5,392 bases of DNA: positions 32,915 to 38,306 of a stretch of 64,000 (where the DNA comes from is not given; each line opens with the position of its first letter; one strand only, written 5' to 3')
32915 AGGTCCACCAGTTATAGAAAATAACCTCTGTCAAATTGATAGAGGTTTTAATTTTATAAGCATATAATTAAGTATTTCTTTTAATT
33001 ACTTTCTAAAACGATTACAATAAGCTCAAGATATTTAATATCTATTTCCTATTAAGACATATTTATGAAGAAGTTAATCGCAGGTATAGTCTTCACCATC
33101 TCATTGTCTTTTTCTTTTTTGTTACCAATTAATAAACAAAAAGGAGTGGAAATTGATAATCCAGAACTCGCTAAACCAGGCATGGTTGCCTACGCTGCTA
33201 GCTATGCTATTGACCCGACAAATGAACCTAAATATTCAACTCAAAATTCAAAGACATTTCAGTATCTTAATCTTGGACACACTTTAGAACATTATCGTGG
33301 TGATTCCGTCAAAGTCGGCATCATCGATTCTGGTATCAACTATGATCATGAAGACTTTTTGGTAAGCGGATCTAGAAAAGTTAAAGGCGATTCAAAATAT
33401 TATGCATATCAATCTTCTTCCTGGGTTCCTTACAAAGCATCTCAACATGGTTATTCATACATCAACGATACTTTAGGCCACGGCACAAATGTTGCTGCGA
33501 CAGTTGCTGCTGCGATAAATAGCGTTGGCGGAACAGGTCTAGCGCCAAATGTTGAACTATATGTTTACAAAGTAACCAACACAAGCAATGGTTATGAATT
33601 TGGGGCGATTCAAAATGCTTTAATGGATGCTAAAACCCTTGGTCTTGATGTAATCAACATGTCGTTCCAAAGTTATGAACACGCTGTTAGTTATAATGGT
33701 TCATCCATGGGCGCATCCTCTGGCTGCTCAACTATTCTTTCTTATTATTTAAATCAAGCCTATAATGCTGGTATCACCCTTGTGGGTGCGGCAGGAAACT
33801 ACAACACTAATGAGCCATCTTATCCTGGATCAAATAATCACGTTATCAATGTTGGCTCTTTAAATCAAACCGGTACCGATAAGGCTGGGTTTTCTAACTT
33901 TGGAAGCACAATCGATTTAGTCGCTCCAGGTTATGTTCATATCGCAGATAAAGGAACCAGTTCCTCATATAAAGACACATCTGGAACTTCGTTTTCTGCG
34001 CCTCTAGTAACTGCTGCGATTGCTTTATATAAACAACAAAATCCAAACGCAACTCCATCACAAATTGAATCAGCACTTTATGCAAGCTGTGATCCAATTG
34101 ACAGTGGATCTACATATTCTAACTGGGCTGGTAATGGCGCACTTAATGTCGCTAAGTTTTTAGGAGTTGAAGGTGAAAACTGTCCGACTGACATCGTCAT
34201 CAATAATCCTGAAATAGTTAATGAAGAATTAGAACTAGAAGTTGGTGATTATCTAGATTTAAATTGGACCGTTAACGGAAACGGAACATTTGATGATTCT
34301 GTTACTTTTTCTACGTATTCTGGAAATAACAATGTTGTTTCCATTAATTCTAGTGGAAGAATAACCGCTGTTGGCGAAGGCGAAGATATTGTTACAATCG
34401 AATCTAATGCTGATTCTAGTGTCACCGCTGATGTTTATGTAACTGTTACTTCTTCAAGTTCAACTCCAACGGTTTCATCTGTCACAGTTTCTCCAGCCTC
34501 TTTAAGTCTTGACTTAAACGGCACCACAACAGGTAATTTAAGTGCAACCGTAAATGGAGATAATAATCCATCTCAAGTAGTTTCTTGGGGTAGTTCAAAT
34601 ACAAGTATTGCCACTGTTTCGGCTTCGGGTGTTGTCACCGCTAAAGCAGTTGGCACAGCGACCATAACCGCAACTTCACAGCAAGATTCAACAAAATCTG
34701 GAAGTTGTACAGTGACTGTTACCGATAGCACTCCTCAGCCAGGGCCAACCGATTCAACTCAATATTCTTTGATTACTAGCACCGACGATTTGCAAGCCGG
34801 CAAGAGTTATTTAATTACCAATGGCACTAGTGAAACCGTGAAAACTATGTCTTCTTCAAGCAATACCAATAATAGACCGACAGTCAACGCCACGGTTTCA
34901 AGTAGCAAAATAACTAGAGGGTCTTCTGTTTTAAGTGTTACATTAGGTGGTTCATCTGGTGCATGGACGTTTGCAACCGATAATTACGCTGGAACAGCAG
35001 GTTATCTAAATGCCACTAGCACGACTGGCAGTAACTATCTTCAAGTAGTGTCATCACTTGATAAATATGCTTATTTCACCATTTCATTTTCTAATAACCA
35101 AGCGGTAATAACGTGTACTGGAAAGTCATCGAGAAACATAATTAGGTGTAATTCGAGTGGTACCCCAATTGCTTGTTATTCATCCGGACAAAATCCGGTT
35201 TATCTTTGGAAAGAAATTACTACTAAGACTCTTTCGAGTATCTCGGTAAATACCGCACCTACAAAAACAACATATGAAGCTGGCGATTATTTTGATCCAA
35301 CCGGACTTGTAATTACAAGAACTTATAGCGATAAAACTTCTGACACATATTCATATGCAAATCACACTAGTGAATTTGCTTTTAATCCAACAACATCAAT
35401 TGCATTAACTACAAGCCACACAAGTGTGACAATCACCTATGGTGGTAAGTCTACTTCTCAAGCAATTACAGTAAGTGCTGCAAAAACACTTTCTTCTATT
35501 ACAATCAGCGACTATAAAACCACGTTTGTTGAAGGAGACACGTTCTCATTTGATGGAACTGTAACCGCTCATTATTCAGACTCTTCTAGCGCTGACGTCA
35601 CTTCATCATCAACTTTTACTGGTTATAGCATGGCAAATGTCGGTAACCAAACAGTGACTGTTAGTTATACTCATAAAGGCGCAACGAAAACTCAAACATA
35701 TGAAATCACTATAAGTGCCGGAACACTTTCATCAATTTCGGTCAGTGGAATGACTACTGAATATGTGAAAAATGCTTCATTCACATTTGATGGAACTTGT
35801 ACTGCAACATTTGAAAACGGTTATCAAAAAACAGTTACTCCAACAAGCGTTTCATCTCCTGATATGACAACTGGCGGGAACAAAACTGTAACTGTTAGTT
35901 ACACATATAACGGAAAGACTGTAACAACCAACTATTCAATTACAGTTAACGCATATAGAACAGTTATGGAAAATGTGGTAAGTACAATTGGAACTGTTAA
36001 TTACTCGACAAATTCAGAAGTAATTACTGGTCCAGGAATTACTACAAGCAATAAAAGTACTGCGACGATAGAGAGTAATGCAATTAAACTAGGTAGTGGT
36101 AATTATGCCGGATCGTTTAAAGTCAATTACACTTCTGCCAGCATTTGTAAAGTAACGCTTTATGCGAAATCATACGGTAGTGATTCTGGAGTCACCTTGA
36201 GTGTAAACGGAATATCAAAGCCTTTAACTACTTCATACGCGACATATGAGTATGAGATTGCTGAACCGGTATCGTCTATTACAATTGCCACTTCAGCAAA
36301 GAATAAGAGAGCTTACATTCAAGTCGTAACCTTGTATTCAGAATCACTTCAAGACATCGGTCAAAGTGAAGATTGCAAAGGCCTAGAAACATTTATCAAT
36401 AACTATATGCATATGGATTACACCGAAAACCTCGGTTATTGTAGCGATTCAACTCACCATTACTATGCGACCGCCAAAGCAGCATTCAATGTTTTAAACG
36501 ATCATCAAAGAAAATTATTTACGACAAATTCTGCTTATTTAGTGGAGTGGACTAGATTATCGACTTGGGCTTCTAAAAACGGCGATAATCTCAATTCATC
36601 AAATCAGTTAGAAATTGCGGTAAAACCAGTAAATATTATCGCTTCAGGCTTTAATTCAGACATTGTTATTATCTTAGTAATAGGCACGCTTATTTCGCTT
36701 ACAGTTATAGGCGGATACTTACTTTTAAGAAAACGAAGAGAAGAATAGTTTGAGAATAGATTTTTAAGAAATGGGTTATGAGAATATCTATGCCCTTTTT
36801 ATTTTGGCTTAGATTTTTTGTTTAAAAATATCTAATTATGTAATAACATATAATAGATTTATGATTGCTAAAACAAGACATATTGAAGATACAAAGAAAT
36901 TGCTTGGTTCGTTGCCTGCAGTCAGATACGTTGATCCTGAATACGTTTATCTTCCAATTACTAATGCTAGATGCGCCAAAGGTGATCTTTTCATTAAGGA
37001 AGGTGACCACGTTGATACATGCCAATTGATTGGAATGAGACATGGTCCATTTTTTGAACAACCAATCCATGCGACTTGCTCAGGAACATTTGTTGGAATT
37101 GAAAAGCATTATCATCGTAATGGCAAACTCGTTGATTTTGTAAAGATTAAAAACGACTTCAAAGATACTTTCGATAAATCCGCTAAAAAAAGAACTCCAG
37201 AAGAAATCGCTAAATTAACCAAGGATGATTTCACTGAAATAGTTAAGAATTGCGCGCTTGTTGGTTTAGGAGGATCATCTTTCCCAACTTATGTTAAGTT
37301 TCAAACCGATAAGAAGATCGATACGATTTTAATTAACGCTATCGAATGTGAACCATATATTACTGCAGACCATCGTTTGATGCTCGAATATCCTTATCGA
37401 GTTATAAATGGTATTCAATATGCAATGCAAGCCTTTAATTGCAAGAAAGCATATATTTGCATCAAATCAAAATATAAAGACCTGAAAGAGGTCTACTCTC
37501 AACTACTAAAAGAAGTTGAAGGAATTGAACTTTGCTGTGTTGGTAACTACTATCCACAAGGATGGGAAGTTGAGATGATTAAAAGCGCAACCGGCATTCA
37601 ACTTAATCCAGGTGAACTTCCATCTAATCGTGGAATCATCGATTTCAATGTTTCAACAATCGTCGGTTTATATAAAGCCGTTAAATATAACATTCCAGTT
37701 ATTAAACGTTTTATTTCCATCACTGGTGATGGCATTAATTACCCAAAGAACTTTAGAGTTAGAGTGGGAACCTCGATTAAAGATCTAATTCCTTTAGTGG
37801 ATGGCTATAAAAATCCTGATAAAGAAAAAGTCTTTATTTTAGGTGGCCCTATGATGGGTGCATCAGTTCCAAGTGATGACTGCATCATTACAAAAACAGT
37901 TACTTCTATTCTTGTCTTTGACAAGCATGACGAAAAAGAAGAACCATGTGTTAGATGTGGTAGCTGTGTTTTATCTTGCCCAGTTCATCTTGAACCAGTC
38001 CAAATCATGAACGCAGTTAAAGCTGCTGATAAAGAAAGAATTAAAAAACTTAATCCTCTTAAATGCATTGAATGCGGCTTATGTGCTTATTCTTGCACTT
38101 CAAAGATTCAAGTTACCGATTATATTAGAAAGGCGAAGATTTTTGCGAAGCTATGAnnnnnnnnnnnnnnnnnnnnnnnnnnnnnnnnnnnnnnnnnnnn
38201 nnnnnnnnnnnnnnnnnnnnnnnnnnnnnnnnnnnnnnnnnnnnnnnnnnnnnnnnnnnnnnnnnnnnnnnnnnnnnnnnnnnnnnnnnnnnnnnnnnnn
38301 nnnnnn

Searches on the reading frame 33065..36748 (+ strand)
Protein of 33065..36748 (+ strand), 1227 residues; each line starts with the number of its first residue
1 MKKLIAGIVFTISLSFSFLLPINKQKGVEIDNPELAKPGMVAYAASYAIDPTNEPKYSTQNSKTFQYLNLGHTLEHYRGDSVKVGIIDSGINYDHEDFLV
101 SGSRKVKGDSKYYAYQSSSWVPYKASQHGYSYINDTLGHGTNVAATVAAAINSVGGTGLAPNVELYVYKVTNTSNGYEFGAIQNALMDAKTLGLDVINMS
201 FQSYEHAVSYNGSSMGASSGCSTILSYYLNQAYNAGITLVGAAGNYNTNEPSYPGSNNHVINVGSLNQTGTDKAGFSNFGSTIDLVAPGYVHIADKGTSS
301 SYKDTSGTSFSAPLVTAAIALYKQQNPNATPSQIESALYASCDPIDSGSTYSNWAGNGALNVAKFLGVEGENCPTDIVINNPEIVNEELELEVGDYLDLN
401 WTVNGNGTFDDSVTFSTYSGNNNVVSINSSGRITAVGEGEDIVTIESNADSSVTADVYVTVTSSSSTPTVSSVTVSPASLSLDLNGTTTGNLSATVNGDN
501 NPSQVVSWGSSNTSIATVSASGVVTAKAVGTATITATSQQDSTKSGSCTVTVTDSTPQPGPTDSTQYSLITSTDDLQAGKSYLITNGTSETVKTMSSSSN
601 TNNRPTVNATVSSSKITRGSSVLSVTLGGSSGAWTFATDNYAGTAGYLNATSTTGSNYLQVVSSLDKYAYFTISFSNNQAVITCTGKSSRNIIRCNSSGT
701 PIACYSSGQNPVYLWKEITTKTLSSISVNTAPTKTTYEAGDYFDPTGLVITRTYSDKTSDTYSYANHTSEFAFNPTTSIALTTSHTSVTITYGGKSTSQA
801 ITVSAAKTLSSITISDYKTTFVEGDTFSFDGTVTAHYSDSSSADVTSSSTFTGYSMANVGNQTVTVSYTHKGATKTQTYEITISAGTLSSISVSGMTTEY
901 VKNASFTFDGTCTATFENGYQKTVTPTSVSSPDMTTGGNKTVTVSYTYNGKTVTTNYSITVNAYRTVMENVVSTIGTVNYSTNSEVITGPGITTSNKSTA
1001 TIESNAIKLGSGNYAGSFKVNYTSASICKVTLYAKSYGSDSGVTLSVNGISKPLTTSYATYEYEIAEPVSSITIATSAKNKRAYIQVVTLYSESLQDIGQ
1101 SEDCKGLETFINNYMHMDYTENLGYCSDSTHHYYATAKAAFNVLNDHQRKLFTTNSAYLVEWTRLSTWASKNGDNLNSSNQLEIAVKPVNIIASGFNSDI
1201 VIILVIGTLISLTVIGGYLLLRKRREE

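Call 76: search_protein_families(library=pfam, proteins=[window:33065-36748:+], max_evalue=0.00001)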
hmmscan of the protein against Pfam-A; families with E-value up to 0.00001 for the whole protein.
window:33065-36748:+ (1227 aa): 2 families
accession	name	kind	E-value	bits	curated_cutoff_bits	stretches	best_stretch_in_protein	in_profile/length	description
PF00082.27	Peptidase_S8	-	5.3e-41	141.3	21.8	1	79-342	1-273/288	Subtilase family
PF02368.24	Big_2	-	5.5e-10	39.5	22.8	1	470-549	2-78/79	Bacterial Ig-like domain (group 2)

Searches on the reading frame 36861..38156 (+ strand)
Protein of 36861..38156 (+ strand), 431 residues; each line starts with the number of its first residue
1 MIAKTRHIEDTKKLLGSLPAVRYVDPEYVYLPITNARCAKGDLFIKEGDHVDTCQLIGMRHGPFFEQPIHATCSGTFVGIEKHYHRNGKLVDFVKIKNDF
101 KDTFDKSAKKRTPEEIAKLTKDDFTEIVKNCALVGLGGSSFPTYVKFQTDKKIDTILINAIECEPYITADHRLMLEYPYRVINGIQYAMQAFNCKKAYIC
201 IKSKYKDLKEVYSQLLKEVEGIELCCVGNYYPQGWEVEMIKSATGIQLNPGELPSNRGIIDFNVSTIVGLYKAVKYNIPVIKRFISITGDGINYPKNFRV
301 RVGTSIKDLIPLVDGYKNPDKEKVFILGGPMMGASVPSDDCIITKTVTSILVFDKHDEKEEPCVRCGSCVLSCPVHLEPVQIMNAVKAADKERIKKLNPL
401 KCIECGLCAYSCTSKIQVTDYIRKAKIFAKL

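Call 76: search_protein_families(library=pfam, proteins=[window:36861-38156:+], max_evalue=0.00001)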
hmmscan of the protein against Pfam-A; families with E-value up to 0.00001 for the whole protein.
window:36861-38156:+ (431 aa): 6 families
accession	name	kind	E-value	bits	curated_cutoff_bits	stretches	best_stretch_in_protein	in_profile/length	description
PF01512.22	Complex1_51K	-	5.3e-37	127.5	31.2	1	128-270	1-148/150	Nuo51 FMN-binding domain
PF13375.12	RnfC_N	-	3.7e-12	46.6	25.6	1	7-100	8-100/101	RnfC Barrel sandwich hybrid domain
PF13237.11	Fer4_10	-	2.2e-07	31.1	25.5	1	360-412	6-52/53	4Fe-4S dicluster domain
PF12797.12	Fer4_2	-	2.6e-07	30.6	24.5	0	360-375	7-22/22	4Fe-4S binding domain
PF12838.12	Fer4_7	-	1.1e-06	29.4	27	1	363-415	2-51/52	4Fe-4S dicluster domain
PF00037.32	Fer4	-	4.3e-06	26.7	21.1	0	397-412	3-18/24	4Fe-4S binding domain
